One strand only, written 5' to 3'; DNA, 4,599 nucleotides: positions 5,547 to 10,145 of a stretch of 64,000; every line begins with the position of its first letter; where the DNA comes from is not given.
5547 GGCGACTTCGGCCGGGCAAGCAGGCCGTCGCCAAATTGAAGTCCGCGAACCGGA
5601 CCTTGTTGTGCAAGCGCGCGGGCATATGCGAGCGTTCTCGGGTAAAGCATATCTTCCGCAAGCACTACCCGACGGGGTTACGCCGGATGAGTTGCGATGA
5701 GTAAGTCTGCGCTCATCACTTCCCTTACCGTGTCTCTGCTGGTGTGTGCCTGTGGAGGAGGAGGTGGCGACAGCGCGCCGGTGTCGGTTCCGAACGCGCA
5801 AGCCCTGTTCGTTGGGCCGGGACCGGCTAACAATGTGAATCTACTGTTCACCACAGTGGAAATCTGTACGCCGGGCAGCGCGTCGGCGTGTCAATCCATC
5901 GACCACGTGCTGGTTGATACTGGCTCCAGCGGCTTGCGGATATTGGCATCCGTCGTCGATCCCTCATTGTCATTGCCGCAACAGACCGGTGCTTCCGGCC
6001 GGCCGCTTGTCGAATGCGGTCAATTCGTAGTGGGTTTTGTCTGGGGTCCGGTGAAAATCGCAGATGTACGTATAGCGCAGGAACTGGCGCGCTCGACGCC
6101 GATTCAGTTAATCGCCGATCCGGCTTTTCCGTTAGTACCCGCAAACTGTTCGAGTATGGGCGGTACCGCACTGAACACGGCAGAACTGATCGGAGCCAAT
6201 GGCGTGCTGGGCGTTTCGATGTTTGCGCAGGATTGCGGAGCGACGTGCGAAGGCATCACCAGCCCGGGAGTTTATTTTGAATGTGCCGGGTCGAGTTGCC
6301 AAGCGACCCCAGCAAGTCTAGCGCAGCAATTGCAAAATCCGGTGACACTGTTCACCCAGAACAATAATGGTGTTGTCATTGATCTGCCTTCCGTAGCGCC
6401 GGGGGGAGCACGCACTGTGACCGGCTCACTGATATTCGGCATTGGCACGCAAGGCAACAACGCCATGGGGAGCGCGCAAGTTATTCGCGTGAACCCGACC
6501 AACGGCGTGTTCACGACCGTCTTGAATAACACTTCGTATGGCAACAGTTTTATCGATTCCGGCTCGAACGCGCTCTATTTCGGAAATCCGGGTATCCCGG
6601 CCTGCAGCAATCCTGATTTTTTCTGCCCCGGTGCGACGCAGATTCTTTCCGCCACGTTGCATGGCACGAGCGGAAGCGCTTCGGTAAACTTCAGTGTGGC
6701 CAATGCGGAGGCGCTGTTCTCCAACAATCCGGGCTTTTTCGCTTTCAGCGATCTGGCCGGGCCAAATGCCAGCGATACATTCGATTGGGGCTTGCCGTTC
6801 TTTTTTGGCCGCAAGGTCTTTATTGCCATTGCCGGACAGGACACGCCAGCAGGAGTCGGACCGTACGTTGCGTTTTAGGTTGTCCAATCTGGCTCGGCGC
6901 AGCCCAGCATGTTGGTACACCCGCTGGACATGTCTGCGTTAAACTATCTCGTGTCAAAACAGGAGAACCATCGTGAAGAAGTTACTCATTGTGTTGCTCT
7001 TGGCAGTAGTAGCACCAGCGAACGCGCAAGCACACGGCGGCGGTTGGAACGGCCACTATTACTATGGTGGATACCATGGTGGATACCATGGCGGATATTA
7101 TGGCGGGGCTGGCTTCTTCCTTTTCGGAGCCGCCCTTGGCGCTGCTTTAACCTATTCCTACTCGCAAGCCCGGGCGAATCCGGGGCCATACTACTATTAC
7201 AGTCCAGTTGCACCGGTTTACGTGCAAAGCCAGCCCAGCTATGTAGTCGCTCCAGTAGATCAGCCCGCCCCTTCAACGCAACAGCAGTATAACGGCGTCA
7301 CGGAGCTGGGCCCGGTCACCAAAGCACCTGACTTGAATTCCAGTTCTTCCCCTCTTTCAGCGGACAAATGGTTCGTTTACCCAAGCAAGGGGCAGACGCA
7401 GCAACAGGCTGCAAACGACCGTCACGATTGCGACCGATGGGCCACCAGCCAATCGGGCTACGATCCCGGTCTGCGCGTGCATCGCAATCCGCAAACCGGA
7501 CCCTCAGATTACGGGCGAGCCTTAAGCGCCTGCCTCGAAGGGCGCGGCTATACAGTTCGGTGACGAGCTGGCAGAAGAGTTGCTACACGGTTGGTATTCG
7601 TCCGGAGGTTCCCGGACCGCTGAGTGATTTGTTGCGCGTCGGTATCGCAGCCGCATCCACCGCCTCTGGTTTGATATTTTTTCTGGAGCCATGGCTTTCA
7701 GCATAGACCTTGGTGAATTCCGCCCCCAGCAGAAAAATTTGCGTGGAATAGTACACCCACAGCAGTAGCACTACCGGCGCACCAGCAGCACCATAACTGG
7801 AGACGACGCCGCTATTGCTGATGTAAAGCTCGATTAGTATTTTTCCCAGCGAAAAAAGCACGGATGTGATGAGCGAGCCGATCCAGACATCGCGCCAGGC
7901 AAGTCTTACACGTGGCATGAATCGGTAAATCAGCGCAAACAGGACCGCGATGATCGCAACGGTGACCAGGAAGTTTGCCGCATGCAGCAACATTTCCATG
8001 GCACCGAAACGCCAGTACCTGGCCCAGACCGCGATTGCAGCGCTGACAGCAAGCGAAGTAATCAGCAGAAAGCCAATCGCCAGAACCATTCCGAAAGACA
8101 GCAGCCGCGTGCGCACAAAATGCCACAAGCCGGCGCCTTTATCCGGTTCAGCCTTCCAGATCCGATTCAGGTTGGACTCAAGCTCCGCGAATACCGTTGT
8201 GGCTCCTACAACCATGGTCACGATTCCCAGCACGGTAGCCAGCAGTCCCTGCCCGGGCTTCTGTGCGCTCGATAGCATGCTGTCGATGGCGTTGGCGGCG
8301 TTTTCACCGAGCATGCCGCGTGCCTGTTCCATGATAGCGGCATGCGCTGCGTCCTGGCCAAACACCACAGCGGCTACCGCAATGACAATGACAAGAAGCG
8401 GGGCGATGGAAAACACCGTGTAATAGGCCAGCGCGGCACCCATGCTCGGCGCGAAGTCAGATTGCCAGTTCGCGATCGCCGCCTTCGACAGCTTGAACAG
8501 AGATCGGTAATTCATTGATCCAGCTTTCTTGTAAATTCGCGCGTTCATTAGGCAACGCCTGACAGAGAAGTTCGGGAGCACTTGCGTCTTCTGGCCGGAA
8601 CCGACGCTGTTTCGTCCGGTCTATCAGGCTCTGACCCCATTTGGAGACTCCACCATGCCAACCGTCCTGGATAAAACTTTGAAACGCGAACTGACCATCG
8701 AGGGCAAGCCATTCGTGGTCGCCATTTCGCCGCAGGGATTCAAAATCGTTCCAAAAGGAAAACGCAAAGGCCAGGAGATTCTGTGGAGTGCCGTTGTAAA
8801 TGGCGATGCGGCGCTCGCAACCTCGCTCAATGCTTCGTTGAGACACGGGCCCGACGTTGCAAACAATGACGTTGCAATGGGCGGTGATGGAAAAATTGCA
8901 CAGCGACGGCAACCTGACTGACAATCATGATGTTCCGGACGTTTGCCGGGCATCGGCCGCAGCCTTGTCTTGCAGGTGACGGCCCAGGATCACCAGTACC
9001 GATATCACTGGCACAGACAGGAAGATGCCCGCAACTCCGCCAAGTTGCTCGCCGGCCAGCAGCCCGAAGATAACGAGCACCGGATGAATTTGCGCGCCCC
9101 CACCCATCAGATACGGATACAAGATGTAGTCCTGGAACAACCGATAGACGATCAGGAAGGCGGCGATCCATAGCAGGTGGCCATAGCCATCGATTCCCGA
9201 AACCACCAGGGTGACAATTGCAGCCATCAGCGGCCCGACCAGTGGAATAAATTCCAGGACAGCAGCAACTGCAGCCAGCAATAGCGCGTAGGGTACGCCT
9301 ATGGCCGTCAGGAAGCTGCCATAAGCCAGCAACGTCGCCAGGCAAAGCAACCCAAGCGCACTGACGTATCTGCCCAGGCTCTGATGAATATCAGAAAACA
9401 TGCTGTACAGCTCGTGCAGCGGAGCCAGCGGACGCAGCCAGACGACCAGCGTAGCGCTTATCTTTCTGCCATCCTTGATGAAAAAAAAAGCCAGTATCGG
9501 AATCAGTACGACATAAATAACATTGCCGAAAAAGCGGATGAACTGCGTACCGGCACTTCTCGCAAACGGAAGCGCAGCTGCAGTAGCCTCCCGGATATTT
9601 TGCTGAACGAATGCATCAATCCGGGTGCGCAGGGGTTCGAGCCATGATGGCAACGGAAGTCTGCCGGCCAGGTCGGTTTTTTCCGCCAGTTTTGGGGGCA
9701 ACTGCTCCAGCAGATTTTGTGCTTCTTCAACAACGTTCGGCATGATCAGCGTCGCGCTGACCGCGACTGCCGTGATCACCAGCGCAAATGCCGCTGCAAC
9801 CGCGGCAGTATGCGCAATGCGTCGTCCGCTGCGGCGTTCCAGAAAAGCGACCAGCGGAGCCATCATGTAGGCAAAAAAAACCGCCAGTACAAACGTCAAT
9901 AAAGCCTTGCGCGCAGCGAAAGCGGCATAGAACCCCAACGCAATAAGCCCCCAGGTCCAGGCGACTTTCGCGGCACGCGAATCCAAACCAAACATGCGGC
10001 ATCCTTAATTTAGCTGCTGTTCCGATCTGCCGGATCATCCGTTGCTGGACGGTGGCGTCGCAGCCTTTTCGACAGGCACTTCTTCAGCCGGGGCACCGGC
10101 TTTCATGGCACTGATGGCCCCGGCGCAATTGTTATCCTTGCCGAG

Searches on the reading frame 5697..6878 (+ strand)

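Call 82: search_protein_families(library=pfam, max_evalue=0.00001, proteins=[window:5697-6878:+])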
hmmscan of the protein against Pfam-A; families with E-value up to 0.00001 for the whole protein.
window:5697-6878:+ (393 aa): 1 family
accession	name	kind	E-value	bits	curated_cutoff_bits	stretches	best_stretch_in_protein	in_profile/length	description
PF11925.13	DUF3443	-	9.1e-126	420.1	25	1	32-393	4-367/367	Protein of unknown function (DUF3443)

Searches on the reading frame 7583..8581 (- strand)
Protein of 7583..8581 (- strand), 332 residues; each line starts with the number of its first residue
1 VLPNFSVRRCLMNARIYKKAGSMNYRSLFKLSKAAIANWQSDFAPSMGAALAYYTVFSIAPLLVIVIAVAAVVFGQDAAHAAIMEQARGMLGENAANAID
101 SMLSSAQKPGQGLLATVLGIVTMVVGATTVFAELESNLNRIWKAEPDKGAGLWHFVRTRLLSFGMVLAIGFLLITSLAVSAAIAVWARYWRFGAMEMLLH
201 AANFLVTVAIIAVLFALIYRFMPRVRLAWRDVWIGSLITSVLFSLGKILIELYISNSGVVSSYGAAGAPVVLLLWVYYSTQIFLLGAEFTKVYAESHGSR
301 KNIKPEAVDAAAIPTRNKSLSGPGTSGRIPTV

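Call 82: search_protein_families(library=pfam, max_evalue=0.00001, proteins=[window:7583-8581:-])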
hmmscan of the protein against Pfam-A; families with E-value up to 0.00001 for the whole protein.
window:7583-8581:- (332 aa): 1 family
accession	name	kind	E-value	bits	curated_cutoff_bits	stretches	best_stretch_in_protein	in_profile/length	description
PF03631.20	Virul_fac_BrkB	-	1.5e-51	175.9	33.7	1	45-296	6-258/259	Virulence factor BrkB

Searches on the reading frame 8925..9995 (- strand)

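Call 82: search_protein_families(library=pfam, max_evalue=0.00001, proteins=[window:8925-9995:-])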
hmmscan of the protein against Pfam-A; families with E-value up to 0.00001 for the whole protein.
window:8925-9995:- (356 aa): 1 family
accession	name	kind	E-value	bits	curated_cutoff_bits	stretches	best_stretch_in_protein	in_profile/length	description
PF01594.21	AI-2E_transport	-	2.8e-50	171.8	34.3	1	17-336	7-321/327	AI-2E family transporter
